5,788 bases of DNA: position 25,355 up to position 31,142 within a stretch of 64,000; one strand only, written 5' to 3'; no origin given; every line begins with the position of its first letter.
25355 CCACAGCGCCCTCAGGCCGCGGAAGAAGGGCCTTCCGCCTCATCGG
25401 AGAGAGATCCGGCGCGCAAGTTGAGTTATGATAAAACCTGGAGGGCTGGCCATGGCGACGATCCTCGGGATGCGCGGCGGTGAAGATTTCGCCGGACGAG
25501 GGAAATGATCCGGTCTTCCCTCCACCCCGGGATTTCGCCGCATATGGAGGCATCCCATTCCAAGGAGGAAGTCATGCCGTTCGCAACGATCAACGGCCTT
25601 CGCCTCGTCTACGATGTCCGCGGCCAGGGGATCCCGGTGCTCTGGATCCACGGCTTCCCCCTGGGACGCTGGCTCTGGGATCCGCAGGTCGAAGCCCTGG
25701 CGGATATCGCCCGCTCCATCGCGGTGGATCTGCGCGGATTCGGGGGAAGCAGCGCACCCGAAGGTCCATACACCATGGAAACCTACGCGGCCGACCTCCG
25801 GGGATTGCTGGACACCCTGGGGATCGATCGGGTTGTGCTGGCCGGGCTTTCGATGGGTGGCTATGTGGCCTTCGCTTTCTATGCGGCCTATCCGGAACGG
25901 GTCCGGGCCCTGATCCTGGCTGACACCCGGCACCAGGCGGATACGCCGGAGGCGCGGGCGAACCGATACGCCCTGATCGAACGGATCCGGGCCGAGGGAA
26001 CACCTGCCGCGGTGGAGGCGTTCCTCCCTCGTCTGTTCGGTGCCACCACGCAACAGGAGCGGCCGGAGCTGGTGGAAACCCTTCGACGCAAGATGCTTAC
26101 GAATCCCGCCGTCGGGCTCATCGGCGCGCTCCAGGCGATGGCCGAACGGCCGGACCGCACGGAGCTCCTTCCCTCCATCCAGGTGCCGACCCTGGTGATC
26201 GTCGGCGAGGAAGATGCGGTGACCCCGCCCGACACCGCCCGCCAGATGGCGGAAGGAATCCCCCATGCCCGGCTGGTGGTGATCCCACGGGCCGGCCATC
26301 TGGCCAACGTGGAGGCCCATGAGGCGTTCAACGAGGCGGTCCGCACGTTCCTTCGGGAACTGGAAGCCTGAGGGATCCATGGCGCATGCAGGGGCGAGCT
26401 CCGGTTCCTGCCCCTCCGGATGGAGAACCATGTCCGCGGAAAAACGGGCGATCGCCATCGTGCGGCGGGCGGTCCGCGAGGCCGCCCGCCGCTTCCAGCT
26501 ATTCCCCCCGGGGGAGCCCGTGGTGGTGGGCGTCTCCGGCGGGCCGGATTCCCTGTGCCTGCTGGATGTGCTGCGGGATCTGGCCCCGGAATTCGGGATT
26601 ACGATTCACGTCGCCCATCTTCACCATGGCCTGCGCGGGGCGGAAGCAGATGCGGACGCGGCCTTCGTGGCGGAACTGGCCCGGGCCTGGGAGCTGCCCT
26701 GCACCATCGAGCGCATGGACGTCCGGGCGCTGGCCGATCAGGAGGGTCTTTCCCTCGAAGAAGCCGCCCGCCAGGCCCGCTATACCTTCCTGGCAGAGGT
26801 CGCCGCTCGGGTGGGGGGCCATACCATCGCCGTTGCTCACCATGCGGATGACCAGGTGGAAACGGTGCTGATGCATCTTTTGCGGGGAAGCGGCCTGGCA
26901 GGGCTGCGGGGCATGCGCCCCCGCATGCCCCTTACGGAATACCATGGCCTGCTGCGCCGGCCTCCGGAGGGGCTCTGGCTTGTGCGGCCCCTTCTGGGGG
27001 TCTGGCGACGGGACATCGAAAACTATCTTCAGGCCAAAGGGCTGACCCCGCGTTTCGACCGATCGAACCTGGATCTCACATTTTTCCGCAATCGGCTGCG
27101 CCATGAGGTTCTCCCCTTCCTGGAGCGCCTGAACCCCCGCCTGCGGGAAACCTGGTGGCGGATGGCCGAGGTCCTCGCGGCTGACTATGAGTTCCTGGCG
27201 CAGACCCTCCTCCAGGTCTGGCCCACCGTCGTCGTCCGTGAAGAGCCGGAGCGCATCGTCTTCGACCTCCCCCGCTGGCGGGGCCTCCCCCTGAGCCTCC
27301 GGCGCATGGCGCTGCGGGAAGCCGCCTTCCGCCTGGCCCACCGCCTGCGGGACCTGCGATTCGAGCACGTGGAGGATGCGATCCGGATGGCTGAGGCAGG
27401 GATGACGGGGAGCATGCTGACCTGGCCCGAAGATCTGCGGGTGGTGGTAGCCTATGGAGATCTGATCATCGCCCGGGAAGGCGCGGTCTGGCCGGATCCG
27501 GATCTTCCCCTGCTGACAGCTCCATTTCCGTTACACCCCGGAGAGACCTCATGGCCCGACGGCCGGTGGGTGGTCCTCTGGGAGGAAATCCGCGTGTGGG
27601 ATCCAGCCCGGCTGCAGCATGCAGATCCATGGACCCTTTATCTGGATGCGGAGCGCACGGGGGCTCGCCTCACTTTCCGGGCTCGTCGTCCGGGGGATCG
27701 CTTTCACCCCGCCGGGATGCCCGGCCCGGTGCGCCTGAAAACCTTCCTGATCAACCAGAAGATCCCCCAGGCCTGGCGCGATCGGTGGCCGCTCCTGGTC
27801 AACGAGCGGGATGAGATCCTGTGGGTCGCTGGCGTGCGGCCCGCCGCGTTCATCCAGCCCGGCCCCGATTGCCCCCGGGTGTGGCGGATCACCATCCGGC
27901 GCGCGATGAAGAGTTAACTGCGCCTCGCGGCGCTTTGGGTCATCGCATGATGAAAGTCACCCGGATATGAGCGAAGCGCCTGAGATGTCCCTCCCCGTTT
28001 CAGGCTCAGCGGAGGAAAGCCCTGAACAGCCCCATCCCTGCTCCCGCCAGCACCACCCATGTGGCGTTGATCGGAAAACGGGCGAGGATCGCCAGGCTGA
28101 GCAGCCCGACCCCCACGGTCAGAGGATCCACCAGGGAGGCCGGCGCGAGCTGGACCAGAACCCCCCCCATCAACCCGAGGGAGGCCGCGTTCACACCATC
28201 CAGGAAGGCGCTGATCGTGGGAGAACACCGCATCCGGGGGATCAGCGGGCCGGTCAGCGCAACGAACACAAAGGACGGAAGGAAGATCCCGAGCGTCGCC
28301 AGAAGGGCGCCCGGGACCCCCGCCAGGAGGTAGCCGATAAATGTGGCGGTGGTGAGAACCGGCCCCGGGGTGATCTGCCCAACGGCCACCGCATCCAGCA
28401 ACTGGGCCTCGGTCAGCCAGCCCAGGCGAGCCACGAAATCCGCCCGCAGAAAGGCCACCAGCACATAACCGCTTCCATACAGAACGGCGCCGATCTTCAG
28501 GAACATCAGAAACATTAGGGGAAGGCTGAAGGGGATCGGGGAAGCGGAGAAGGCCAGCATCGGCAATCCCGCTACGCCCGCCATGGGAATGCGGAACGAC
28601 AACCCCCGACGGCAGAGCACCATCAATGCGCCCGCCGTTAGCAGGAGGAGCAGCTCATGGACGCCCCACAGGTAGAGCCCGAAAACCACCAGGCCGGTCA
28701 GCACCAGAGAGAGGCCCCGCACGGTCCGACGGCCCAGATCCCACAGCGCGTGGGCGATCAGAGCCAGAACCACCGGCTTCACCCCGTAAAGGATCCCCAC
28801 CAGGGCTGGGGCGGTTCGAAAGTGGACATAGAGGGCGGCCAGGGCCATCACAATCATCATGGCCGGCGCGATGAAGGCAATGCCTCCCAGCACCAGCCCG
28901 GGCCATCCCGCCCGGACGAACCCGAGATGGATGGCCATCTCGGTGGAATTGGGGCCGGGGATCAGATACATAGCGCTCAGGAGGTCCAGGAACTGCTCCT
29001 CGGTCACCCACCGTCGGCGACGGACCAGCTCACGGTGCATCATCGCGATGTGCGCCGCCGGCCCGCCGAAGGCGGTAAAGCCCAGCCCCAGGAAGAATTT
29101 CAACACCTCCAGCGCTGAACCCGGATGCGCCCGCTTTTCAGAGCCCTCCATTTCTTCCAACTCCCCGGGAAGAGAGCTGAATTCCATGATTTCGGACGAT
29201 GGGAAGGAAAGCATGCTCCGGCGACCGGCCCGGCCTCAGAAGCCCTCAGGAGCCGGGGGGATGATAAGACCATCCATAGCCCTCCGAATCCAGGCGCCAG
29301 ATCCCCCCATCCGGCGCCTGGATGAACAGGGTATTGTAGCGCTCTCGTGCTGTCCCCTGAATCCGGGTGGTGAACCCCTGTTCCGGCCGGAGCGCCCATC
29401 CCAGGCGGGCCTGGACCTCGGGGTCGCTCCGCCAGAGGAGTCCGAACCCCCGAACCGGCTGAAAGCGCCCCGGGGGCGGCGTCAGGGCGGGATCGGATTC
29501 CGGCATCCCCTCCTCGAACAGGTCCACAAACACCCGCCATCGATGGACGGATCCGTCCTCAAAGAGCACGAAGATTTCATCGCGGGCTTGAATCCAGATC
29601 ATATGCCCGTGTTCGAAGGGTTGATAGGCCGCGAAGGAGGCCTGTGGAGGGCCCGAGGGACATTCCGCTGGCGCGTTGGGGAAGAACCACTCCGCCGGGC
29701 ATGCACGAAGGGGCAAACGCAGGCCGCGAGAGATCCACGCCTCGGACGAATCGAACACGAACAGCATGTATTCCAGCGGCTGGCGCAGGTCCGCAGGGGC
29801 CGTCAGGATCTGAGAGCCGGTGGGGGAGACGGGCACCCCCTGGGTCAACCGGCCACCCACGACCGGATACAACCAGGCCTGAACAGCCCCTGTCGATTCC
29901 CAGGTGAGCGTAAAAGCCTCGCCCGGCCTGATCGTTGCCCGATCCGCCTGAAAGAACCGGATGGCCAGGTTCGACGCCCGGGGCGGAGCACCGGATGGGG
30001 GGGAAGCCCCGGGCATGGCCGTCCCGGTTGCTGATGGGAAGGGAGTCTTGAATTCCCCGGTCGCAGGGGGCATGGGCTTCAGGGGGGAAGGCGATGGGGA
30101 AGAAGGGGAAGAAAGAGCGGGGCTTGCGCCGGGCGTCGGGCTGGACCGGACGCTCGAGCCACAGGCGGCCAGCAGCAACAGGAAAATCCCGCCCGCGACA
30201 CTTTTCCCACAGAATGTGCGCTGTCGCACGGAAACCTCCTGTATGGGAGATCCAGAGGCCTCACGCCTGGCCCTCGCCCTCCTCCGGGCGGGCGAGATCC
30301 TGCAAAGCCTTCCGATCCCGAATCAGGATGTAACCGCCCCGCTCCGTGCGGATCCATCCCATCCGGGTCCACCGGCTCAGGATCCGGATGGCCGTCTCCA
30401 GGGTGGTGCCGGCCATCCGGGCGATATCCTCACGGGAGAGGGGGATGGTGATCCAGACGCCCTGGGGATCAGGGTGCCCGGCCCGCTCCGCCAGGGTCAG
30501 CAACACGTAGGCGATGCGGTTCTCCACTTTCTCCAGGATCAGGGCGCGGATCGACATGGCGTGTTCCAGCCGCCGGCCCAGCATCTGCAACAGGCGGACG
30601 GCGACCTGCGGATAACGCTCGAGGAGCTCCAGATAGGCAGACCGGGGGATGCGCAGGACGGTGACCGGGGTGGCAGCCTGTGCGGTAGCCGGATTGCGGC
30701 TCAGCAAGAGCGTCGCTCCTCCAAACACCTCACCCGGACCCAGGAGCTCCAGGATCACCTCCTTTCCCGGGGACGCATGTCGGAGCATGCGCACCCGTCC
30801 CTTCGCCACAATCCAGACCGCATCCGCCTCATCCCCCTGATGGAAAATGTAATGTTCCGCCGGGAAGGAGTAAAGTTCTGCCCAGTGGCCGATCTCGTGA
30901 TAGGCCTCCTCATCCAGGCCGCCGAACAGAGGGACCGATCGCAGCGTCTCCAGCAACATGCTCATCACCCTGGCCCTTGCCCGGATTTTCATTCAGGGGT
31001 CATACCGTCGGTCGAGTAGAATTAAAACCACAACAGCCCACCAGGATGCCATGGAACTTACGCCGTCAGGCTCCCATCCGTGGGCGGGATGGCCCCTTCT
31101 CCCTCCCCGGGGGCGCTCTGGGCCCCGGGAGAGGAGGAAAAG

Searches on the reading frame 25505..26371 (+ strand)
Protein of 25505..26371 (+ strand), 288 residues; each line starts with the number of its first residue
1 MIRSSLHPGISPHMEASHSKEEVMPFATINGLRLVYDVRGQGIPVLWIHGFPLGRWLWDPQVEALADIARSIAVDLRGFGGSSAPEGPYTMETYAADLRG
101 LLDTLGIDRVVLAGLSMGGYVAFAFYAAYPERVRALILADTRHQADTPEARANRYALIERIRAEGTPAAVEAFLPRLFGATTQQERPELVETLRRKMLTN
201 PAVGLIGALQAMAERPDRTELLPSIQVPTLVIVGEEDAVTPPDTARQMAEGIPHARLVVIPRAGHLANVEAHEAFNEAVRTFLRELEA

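Call 51: search_protein_families(library=pfam, proteins=[window:25505-26371:+], max_evalue=0.00001)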
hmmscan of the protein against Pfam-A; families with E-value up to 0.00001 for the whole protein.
window:25505-26371:+ (288 aa): 5 families
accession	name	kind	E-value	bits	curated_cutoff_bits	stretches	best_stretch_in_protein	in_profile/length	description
PF00561.26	Abhydrolase_1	-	1.1e-42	146.8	25.8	1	44-270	2-243/245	alpha/beta hydrolase fold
PF12697.13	Abhydrolase_6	-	5.6e-27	96.2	26.3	1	45-278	1-217/217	Alpha/beta hydrolase family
PF12146.15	Hydrolase_4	-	1.8e-18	67.1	27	1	71-266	34-233/239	Serine aminopeptidase, S33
PF03096.20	Ndr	-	1.4e-15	57.3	23.3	1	90-284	81-277/283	Ndr family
PF08386.16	Abhydrolase_4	-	9.8e-10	38.9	21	1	223-285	32-93/103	TAP-like protein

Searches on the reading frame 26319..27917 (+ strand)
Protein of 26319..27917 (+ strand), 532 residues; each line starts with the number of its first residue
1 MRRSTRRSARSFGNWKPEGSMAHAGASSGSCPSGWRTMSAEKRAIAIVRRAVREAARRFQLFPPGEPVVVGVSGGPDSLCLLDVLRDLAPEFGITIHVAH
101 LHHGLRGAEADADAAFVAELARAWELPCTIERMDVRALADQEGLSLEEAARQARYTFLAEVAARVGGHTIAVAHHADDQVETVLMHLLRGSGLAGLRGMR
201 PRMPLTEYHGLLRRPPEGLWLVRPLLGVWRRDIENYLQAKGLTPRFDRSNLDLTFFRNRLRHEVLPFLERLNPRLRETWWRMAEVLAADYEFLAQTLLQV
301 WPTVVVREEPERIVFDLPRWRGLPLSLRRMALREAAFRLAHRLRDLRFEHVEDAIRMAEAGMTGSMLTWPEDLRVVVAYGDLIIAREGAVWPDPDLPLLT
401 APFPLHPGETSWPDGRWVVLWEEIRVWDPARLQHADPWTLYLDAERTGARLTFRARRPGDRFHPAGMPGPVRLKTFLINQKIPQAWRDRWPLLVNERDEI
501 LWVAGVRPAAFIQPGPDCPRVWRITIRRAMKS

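Call 51: search_protein_families(library=pfam, proteins=[window:26319-27917:+], max_evalue=0.00001)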
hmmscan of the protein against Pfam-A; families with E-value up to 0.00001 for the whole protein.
window:26319-27917:+ (532 aa): 2 families
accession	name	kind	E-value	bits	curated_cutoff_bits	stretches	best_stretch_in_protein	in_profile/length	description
PF01171.26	ATP_bind_3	-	4.6e-53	180.1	27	1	68-263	2-182/182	PP-loop family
PF11734.13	TilS_C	-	6.1e-15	54.8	22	1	451-514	1-63/74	TilS substrate C-terminal domain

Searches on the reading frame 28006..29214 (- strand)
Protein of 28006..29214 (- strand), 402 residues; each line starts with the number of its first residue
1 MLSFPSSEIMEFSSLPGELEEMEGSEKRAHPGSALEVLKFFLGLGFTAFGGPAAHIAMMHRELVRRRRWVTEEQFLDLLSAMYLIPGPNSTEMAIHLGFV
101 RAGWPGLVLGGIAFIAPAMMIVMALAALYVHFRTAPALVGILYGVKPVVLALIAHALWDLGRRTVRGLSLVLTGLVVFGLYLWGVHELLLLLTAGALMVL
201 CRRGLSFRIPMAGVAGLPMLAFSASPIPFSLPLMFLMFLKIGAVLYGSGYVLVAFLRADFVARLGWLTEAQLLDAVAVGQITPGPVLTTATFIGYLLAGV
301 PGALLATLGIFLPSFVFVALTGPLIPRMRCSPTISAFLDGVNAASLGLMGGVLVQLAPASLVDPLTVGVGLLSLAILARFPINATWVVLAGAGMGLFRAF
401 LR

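Call 51: search_protein_families(library=pfam, proteins=[window:28006-29214:-], max_evalue=0.00001)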
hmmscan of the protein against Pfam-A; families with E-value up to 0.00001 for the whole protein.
window:28006-29214:- (402 aa): 1 family
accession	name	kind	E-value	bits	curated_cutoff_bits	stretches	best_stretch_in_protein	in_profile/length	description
PF02417.20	Chromate_transp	-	7.2e-81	270.5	28.6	2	36-197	2-164/166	Chromate transporter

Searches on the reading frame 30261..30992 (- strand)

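Call 51: search_protein_families(library=pfam, proteins=[window:30261-30992:-], max_evalue=0.00001)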
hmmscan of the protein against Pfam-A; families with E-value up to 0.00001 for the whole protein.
window:30261-30992:- (243 aa): 2 families
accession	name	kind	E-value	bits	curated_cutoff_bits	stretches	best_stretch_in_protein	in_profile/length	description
PF00027.35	cNMP_binding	-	1.3e-23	83.2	27.5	1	42-127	3-89/89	Cyclic nucleotide-binding domain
PF13545.12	HTH_Crp_2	-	8e-20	71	27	1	159-233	2-70/70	Crp-like helix-turn-helix domain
